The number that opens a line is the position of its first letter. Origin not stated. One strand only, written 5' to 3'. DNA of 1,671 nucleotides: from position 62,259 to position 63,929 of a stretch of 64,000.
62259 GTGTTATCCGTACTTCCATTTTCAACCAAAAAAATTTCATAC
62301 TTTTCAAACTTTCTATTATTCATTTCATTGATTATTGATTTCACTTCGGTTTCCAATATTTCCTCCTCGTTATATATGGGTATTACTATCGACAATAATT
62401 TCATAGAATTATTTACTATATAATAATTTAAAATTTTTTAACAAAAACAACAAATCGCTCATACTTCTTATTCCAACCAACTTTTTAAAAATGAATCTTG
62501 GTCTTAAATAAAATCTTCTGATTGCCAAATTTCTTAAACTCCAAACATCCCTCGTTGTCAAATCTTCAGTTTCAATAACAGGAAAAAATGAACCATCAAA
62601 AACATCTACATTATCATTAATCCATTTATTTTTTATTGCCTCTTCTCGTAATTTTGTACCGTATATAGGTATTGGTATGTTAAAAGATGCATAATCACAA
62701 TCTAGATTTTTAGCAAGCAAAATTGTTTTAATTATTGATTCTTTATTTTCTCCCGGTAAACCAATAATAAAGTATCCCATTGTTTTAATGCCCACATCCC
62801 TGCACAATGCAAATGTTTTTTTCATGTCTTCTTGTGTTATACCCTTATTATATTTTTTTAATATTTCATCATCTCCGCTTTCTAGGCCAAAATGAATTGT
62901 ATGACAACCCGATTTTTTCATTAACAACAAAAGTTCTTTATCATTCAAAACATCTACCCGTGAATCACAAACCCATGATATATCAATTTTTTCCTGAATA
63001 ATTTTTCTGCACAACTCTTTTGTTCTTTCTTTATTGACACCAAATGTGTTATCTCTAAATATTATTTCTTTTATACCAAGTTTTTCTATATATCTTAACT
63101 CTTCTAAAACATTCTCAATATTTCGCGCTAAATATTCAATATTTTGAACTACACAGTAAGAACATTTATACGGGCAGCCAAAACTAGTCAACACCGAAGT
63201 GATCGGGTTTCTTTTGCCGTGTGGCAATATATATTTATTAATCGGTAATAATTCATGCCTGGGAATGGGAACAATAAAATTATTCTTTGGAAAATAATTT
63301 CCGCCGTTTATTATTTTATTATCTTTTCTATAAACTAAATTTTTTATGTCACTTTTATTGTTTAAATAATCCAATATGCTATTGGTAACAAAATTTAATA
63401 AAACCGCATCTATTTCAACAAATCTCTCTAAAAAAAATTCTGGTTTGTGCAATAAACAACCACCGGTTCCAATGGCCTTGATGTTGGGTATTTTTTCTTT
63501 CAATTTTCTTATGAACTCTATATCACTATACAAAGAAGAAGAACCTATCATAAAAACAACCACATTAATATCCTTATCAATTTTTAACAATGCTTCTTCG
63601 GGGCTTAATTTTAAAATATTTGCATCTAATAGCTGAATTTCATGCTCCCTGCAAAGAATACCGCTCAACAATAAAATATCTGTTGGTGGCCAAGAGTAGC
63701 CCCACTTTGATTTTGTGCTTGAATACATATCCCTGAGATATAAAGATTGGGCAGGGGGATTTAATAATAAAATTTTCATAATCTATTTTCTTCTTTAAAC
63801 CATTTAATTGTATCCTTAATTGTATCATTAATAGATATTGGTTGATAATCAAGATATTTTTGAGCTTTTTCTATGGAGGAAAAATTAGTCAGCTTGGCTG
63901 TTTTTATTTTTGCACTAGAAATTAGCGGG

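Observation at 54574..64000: Uncharacterised radical SAM-rich operon linked to polyprenyl-phosphate glycosylation genes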

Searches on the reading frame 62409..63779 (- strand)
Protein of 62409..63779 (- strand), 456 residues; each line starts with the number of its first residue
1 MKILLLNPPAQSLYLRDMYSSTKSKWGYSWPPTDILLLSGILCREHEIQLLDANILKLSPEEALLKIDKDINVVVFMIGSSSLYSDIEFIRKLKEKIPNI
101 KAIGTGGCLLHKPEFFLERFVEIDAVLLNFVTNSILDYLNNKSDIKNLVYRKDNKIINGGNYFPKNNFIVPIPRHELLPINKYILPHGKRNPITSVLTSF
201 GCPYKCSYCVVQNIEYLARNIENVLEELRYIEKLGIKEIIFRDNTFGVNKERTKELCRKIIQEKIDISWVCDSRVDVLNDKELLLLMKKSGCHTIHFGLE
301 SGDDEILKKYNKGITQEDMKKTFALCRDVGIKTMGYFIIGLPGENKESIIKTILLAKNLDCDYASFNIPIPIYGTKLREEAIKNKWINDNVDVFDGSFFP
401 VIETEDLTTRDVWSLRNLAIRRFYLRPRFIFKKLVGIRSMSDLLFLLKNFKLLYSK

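Call 3: search_protein_families(library=pfam, proteins=[window:62409-63779:-], max_evalue=0.01)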
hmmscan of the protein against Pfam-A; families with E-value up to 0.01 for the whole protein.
window:62409-63779:- (456 aa): 1 family
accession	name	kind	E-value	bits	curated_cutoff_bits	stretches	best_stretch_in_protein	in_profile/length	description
PF04055.27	Radical_SAM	-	4.9e-29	102.1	29.5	1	198-355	3-165/166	Radical SAM superfamily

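Call 4: search_protein_families(library=ncbifam, proteins=[window:62409-63779:-], max_evalue=0.01)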
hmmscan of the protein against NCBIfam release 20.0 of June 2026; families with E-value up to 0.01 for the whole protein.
window:62409-63779:- (456 aa): 40 families (the best 25 are shown)
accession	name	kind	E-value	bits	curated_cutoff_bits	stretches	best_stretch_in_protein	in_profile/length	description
TIGR03471.1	HpnJ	equivalog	4e-61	207.3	577.6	1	30-434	32-443/472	hopanoid biosynthesis associated radical SAM protein HpnJ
TIGR04479.1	bcpD_PhpK_rSAM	subfamily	1.3e-41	142.6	600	1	143-361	198-411/504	PhpK family radical SAM P-methyltransferase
NF033070.1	rSAM_AprD4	equivalog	2.7e-40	138.6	500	1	170-412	173-420/456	AprD4 family radical SAM diol-dehydratase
TIGR02026.1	BchE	equivalog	3.5e-38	131.7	481.35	1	15-432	5-435/497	magnesium-protoporphyrin IX monomethyl ester anaerobic oxidative cyclase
TIGR04014.1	B12_SAM_MJ_0865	equivalog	3.6e-30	105.1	360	1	85-385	48-362/434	methyl-coenzyme M reductase glutamine C-methyltransferase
TIGR04072.2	rSAM_ladder_B12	equivalog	1.6e-26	93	360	1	189-399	176-390/443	lipid biosynthesis B12-binding/radical SAM protein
NF038361.1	rSAM_Sden_1168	equivalog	3.3e-26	91.9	575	1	69-388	139-480/560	Sden_1168 family B12-binding radical SAM P-methyltransferase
TIGR04385.1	B12_rSAM_cofa1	equivalog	5.8e-23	81.8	450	1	90-357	90-362/438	B12 lower ligand biosynthesis radical SAM protein BzaD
NF050148.1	rSAM_ApyD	equivalog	1.7e-19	69.7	750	1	72-351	76-358/645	RiPP biosynthesis radical SAM protein ApyD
TIGR04013.1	B12_SAM_MJ_1487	hypoth_equivalog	6.9e-18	64.6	251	1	158-360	127-334/382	TIGR04013 family B12-binding domain/radical SAM domain-containing protein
TIGR00089.1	TIGR00089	subfamily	1.6e-17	63.5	251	1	82-363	54-322/429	MiaB/RimO family radical SAM methylthiotransferase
NF040542.1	rSAM_RCCLKC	equivalog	1.4e-16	60.7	450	1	138-349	118-340/423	arsinothricin biosynthesis radical SAM protein ArsL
TIGR04428.1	B12_rSAM_trp_MT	equivalog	5.6e-16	58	500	1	189-372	212-411/558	tryptophan 2-C-methyltransferase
NF040546.1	rSAM_CUAEP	equivalog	4.8e-15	55.2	500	1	158-348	135-330/468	CUAEP/CCAEP-tail radical SAM (seleno)protein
TIGR04367.1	HpnR_B12_rSAM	equivalog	8.7e-15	54.2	650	1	180-333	175-327/490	hopanoid C-3 methylase HpnR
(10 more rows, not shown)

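Call 31: search_solved_structures(query=window:62409-63779:-, max_evalue=0.01)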
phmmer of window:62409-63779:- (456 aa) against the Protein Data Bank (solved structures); distinct sequences matched with E-value up to 0.01: 11.
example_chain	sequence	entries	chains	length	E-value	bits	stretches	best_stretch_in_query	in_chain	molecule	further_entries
6fd2_B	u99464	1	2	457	2.8e-34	121.5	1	170-412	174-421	Putative apramycin biosynthetic oxidoreductase 4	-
9ccb_A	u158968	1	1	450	3.8e-17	64.9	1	187-385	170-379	Radical SAM core domain-containing protein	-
6wte_A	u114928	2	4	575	7.3e-13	50.8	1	185-372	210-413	B12-binding domain-containing protein | Tryptophan-C2-methyltransferase containing B12-binding domain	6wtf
2qgq_A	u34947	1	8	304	2.3e-05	26.1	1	191-350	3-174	Protein TM_1862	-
6iad_A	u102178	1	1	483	4.4e-05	25.2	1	267-348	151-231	Histone acetyltransferase, ELP3 family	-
6iaz_A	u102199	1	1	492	4.5e-05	25.2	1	267-348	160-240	Histone acetyltransferase, ELP3 family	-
6ia8_A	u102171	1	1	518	4.8e-05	25.1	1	267-348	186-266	Histone acetyltransferase, ELP3 family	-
6qk7_C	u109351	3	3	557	0.0019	19.8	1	286-350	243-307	Elongator complex protein 3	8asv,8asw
5l7l_A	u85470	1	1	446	0.0024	19.5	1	271-382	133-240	ELP3 family, ELP3 family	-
6ia6_A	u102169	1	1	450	0.0024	19.5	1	271-382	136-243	ELP3 family, ELP3 family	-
5l7j_A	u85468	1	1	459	0.0025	19.4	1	271-359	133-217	ELP3 family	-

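Call 42: find_encoding_contigs(protein=window:62409-63779:-, flank=10000, max_places=3)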
Protein window:62409-63779:- (456 aa): 18 contigs read that carry it; 3 places shown.
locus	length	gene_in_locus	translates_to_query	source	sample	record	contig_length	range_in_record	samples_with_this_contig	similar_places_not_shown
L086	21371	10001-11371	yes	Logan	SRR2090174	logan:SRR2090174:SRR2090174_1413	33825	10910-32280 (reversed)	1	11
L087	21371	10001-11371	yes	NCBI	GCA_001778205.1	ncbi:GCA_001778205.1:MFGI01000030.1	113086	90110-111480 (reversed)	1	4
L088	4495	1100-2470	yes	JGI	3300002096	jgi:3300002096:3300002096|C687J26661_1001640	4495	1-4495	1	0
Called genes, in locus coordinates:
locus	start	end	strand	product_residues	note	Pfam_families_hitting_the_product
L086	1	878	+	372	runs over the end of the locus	PF04055:Radical_SAM (weak)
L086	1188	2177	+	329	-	PF04055:Radical_SAM, PF13353:Fer4_12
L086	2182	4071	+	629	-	PF12481:DUF3700 (faint), PF13522:GATase_6, PF13537:GATase_7, PF00733:Asn_synthase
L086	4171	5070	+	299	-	PF04055:Radical_SAM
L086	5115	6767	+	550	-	PF13231:PMT_2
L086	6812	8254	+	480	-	PF02310:B12-binding, PF04055:Radical_SAM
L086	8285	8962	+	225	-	PF00535:Glycos_transf_2, PF13641:Glyco_tranf_2_3 (weak)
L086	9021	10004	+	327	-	PF01073:3Beta_HSD, PF01370:Epimerase, PF02719:Polysacc_synt_2, PF04321:RmlD_sub_bind, PF05368:NmrA, PF13460:NAD_binding_10, PF16363:GDP_Man_Dehyd, PF07993:NAD_binding_4, +1 more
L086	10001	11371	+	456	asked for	PF04055:Radical_SAM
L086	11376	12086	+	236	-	PF00535:Glycos_transf_2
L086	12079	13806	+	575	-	-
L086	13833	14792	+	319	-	PF04055:Radical_SAM, PF13186:SPASM (weak)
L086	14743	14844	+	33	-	-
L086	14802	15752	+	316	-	PF04055:Radical_SAM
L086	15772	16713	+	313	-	PF04055:Radical_SAM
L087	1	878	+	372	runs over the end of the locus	PF04055:Radical_SAM (weak)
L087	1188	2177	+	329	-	PF04055:Radical_SAM, PF13353:Fer4_12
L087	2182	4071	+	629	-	PF12481:DUF3700 (faint), PF13522:GATase_6, PF13537:GATase_7, PF00733:Asn_synthase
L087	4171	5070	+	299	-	PF04055:Radical_SAM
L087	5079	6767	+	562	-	PF13231:PMT_2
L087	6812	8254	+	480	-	PF02310:B12-binding, PF04055:Radical_SAM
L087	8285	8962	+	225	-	PF00535:Glycos_transf_2, PF13641:Glyco_tranf_2_3 (weak)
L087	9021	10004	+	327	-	PF01073:3Beta_HSD, PF01370:Epimerase, PF02719:Polysacc_synt_2, PF04321:RmlD_sub_bind, PF05368:NmrA, PF13460:NAD_binding_10, PF16363:GDP_Man_Dehyd, PF07993:NAD_binding_4, +1 more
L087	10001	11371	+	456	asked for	PF04055:Radical_SAM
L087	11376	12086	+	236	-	PF00535:Glycos_transf_2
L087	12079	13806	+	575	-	-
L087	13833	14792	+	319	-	PF04055:Radical_SAM, PF13186:SPASM (weak)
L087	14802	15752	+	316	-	PF04055:Radical_SAM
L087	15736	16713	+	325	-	PF04055:Radical_SAM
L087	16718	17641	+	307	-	PF04055:Radical_SAM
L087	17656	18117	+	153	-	PF25788:Ig_Rha78A_N (weak)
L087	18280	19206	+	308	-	PF04055:Radical_SAM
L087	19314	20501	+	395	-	-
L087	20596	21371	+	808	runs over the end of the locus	PF00041:fn3 (faint)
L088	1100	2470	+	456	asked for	PF04055:Radical_SAM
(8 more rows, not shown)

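Call 50: search_protein_families(library=ncbifam, proteins=[L087:1188-2177:+, L087:2182-4071:+, L087:4171-5070:+, L087:5079-6767:+, L087:6812-8254:+, L087:8285-8962:+, L087:9021-10004:+], max_evalue=0.001)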
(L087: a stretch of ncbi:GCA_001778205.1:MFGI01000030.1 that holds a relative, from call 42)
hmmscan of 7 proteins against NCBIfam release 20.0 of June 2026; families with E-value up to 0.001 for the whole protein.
L087:1188-2177:+ (329 aa): 76 families (the best 25 are shown)
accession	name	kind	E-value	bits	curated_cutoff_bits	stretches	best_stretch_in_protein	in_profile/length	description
TIGR04055.1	rSAM_NirJ2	equivalog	1.5e-23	83.8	500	1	13-320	8-321/326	putative heme d1 biosynthesis radical SAM protein NirJ2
TIGR02109.1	PQQ_syn_pqqE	equivalog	1.7e-21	76.6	381.35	2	3-176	5-179/358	pyrroloquinoline quinone biosynthesis protein PqqE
TIGR04545.1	rSAM_ahbD_hemeb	equivalog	7.3e-21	75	500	1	8-321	3-335/339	heme b synthase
TIGR04054.1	rSAM_NirJ1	equivalog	1.3e-20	73.4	650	1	10-179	41-210/387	putative heme d1 biosynthesis radical SAM protein NirJ1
TIGR04051.1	rSAM_NirJ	equivalog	2.3e-20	72.8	515.45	1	11-175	8-172/354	heme d1 biosynthesis radical SAM protein NirJ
TIGR04546.1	rSAM_ahbC_deAc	equivalog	8.7e-20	70.9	650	1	7-173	41-207/390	12,18-didecarboxysiroheme deacetylase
TIGR02666.1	moaA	equivalog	1.7e-18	66.7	284.05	1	7-155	12-168/336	GTP 3',8-cyclase MoaA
TIGR04317.1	W_rSAM_matur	equivalog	4.3e-18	65.6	380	1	4-137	3-133/349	tungsten cofactor oxidoreductase radical SAM maturase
TIGR02668.1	moaA_archaeal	equivalog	4.3e-18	65.3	325.25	1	6-100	11-102/303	GTP 3',8-cyclase MoaA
TIGR03962.1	mycofact_rSAM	equivalog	4.5e-18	65.5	265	1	7-182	14-188/339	mycofactocin radical SAM maturase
NF038283.1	viperin_w_prok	equivalog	8.7e-18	64.5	180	1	12-186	9-195/281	viperin family antiviral radical SAM protein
TIGR04347.1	pseudo_SAM_Halo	equivalog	1.8e-17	63.7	525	1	7-101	40-130/390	TIGR04347 family pseudo-SAM/SPASM protein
NF045574.1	sacti_mat_StsB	exception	5.4e-17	61.8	625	1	10-182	101-269/466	StsB family radical SAM/SPASM domain sactipeptide maturase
NF001199.0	PRK00164.2-1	equivalog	1e-16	61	231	1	6-99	13-103/308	GTP 3',8-cyclase MoaA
TIGR04303.1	GeoRSP_rSAM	equivalog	2e-15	57.2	400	1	2-319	2-322/325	GeoRSP system radical SAM/SPASM protein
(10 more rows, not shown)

L087:2182-4071:+ (629 aa): 11 families
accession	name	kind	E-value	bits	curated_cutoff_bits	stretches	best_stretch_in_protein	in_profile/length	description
TIGR01536.1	asn_synth_AEB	equivalog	4.9e-47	161.1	267.1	1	89-536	103-510/517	asparagine synthase (glutamine-hydrolyzing)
TIGR03108.1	eps_aminotran_1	hypoth_equivalog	2.4e-39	135.6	816.9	2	89-385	102-399/628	XrtA/PEP-CTERM system amidotransferase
TIGR03104.1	trio_amidotrans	equivalog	2e-31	108.9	570.1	1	88-363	101-383/589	N-acetylglutaminylglutamine amidotransferase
NF006949.0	PRK09431.1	equivalog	4.8e-24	84.8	499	1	89-371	101-369/554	asparagine synthase B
NF033535.1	lass_lactam_cya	exception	3.1e-23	82.2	525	1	88-282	101-293/668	lasso peptide isopeptide bond-forming cyclase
TIGR00032.1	argG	equivalog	4.8e-07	29.4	268.2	1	245-313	1-66/394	argininosuccinate synthase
TIGR00268.2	TIGR00268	equivalog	1.2e-06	28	150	1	233-304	3-74/259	ATP-dependent sacrificial sulfur transferase LarE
NF033561.1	macrolact_Ik_Al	subfamily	2.1e-05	23.4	300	1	108-320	81-290/561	albusnodin/ikarugamycin family macrolactam cyclase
NF003779.0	PRK05370.1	equivalog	2.9e-05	23.1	657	1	235-305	3-71/448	argininosuccinate synthase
NF003385.0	PRK04527.1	equivalog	0.00027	19.7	603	1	243-305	3-63/401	argininosuccinate synthase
NF010587.0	PRK13980.1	equivalog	0.00076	18.7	255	0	223-331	9-117/267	NAD+ synthase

L087:4171-5070:+ (299 aa): 48 families (the best 25 are shown)
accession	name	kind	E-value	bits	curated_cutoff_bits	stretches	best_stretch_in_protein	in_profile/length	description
NF038332.1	rSAM_rare_HxsC4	exception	9.1e-45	153.2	500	2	2-218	14-234/335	radical SAM protein HxsC4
TIGR03977.1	rSAM_pair_HxsC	equivalog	4.1e-28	98.1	267.9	1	12-236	35-264/292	His-Xaa-Ser system radical SAM maturase HxsC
TIGR04053.2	TIGR04053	equivalog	1.6e-21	77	395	1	13-202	19-210/366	TIGR04053 family radical SAM/SPASM domain-containing protein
TIGR04466.1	rSAM_BlsE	equivalog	1.2e-19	71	400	1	10-179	11-176/327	cytosylglucuronate decarboxylase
TIGR04051.1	rSAM_NirJ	equivalog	7.9e-19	67.8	515.45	1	11-189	11-187/354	heme d1 biosynthesis radical SAM protein NirJ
TIGR04545.1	rSAM_ahbD_hemeb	equivalog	5.3e-17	62.3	500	1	10-185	8-182/339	heme b synthase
TIGR04250.1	SCM_rSAM_ScmE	equivalog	8.3e-16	57.8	400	1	3-226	4-227/358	SynChlorMet cassette radical SAM/SPASM protein ScmE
TIGR04054.1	rSAM_NirJ1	equivalog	1.7e-15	56.5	650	1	12-178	46-210/387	putative heme d1 biosynthesis radical SAM protein NirJ1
NF045574.1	sacti_mat_StsB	exception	3.8e-15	55.7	625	1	12-185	106-276/466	StsB family radical SAM/SPASM domain sactipeptide maturase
TIGR03913.1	rad_SAM_trio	equivalog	4.2e-15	55.1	591.75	1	12-207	29-227/477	GDL motif peptide-associated radical SAM/SPASM maturase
TIGR04133.1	rSAM_w_lipo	hypoth_equivalog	4.3e-15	55.5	425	1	11-233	33-254/350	TIGR04133 family radical SAM/SPASM protein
TIGR04347.1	pseudo_SAM_Halo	equivalog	1.7e-14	53.9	525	1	12-185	48-219/390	TIGR04347 family pseudo-SAM/SPASM protein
TIGR04303.1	GeoRSP_rSAM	equivalog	3.2e-14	53.2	400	1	11-189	14-188/325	GeoRSP system radical SAM/SPASM protein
TIGR02109.1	PQQ_syn_pqqE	equivalog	7.3e-14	51.5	381.35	1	10-198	15-202/358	pyrroloquinoline quinone biosynthesis protein PqqE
TIGR04546.1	rSAM_ahbC_deAc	equivalog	2.7e-13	49.5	650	1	12-177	49-212/390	12,18-didecarboxysiroheme deacetylase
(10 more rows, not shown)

L087:5079-6767:+ (562 aa): 0 families

L087:6812-8254:+ (480 aa): 32 families (the best 25 are shown)
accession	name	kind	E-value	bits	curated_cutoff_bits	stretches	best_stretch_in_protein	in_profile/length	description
TIGR02026.1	BchE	equivalog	4.1e-57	194.2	481.35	1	25-452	18-437/497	magnesium-protoporphyrin IX monomethyl ester anaerobic oxidative cyclase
TIGR03471.1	HpnJ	equivalog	1.3e-56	192.4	577.6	1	55-461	56-452/472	hopanoid biosynthesis associated radical SAM protein HpnJ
NF050148.1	rSAM_ApyD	equivalog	2.1e-42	145.4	750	1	68-390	73-388/645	RiPP biosynthesis radical SAM protein ApyD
TIGR04072.2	rSAM_ladder_B12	equivalog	3.1e-40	138.2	360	1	28-439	17-409/443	lipid biosynthesis B12-binding/radical SAM protein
TIGR04385.1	B12_rSAM_cofa1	equivalog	1.9e-38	132.9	450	1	27-367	18-358/438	B12 lower ligand biosynthesis radical SAM protein BzaD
TIGR04479.1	bcpD_PhpK_rSAM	subfamily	5e-38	130.7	600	1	35-372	78-408/504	PhpK family radical SAM P-methyltransferase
TIGR03975.1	rSAM_ocin_1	subfamily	1.5e-36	126.1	281.85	1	57-362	116-419/606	RiPP maturation radical SAM C-methyltransferase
NF038361.1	rSAM_Sden_1168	equivalog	1e-34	120.1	575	1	56-398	127-476/560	Sden_1168 family B12-binding radical SAM P-methyltransferase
TIGR04013.1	B12_SAM_MJ_1487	hypoth_equivalog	3.8e-30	105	251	1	45-393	12-355/382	TIGR04013 family B12-binding domain/radical SAM domain-containing protein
TIGR04367.1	HpnR_B12_rSAM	equivalog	1.2e-27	96.7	650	1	29-398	22-376/490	hopanoid C-3 methylase HpnR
NF033712.0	B12_rSAM_KedN5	subfamily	5.8e-26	90.9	700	1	65-365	58-362/624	KedN5 family methylcobalamin-dependent radical SAM C-methyltransferase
TIGR04014.1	B12_SAM_MJ_0865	equivalog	6.4e-26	91.1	360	1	74-393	45-356/434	methyl-coenzyme M reductase glutamine C-methyltransferase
NF033070.1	rSAM_AprD4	equivalog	1.7e-25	89.9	500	1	180-405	174-400/456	AprD4 family radical SAM diol-dehydratase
TIGR04295.1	B12_rSAM_oligo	hypoth_equivalog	2.1e-24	86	400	1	28-332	24-320/422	TIGR04295 family B12-binding domain-containing radical SAM protein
TIGR04190.1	B12_SAM_Ta0216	equivalog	1.8e-21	76.3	500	1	27-373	35-394/554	TIGR04190 family B12-binding domain/radical SAM domain protein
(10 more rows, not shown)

L087:8285-8962:+ (225 aa): 14 families
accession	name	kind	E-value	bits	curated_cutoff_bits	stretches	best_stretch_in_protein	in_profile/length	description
TIGR04182.1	glyco_TIGR04182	equivalog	7e-40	137.2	325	1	4-209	2-209/293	S-layer glycoprotein N-glycosyltransferase AglJ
NF041391.1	DPhHxTase_Halo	equivalog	3.9e-33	114.2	375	1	10-206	3-197/213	dolichyl-phosphate hexose transferase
NF058614.1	PPMAGASynPpgS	equivalog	7.4e-24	84.4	370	1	5-190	3-194/226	polyprenyl-phospho-N-acetylgalactosaminyl synthase PpgS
NF010496.0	PRK13915.1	equivalog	1.6e-12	47.1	262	1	2-114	31-160/307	glucosyl-3-phosphoglycerate synthase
TIGR04283.1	glyco_like_mftF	equivalog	5.1e-11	42.6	182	1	4-118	1-116/221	TIGR04283 family arsenosugar biosynthesis glycosyltransferase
NF047588.1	GlcsyltransPgfSStrep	equivalog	7.3e-10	38.6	500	1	3-198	2-199/308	glycosyltransferase PgfS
NF007986.1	PRK10714.1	equivalog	8.1e-08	31.6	529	1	1-127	5-143/316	undecaprenyl-phosphate 4-deoxy-4-formamido-L-arabinose transferase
TIGR03937.1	PgaC_IcaA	equivalog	9e-08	31.5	422.3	1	2-84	45-136/407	poly-beta-1,6-N-acetyl-D-glucosamine synthase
NF038302.1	EPS_HpsE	equivalog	1.4e-06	27.5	300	1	4-83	3-96/307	hormogonium polysaccharide biosynthesis glycosyltransferase HpsE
TIGR03965.1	mycofact_glyco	equivalog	2.5e-06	26.6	280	1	2-113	74-194/467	mycofactocin biosynthesis glycosyltransferase MftF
TIGR04195.1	S_glycosyl_SunS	equivalog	4.3e-05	22.5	350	1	8-47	63-102/421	SunS family peptide S-glycosyltransferase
NF007482.0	PRK10073.1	equivalog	0.00014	21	423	1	2-104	6-116/334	glycosyltransferase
NF041865.1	EpsU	equivalog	0.00032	19.8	700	1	2-77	39-122/394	exopolysaccharide biosynthesis GT2 family glycosyltransferase EpsU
TIGR03111.1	glyc2_xrt_Gpos1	hypoth_equivalog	0.0008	18.3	363.95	1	3-112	50-171/439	TIGR03111 family XrtG-associated glycosyltransferase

L087:9021-10004:+ (327 aa): 30 families (the best 25 are shown)
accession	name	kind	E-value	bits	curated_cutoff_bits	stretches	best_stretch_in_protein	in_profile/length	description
TIGR03466.1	HpnA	hypoth_equivalog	1.6e-92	309.9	367.65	1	2-325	2-325/327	hopanoid-associated sugar epimerase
NF052578.1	StrlDmthSdmBMthl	equivalog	2e-58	198.7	600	1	1-325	1-326/328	sterol demethylase protein SdmB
NF042422.1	oxyalk_red_OleD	equivalog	8.5e-30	104.2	580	1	1-312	1-319/329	2-alkyl-3-oxoalkanoate reductase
NF042423.1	oxyalk_red_Shew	equivalog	1.9e-29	102.8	580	1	2-314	10-328/331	2-alkyl-3-oxoalkanoate reductase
TIGR01746.1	Thioester-redct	subfamily_domain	2.2e-20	73.2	213.35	2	63-172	87-197/371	thioester reductase domain-containing protein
TIGR04180.1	EDH_00030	hypoth_equivalog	5.3e-20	71.7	475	1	3-244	1-254/297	NAD-dependent 4,6-dehydratase LegB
TIGR01179.1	galE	equivalog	5.4e-18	64.9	262.3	1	2-154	1-158/332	UDP-glucose 4-epimerase GalE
TIGR01181.1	dTDP_gluc_dehyt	equivalog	8.7e-15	54.6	365.1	1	2-239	1-254/321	dTDP-glucose 4,6-dehydratase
NF007956.0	PRK10675.1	subfamily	1.2e-13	50.9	394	1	1-152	1-160/338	UDP-glucose 4-epimerase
NF043036.1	ErythonDh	equivalog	4.3e-13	49.2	325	1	1-165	1-174/321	D-erythronate dehydrogenase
NF038078.1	NRPS_MxcG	equivalog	3.9e-12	44.3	2300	1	61-164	1166-1268/1442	myxochelin non-ribosomal peptide synthetase MxcG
NF005539.0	PRK07201.1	equivalog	1e-11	44.3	549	1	1-172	1-179/657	SDR family oxidoreductase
NF004520.0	PRK05865.1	equivalog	2e-10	39.2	1509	1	1-124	1-110/854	sugar epimerase family protein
NF047350.1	aureusi_NRPS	equivalog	1.1e-09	35.7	2500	1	42-166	2087-2211/2373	aureusimine non-ribosomal peptide synthetase AusA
TIGR02622.1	CDP_4_6_dhtase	equivalog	1.5e-09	37.4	278.45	1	2-111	6-126/352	CDP-glucose 4,6-dehydratase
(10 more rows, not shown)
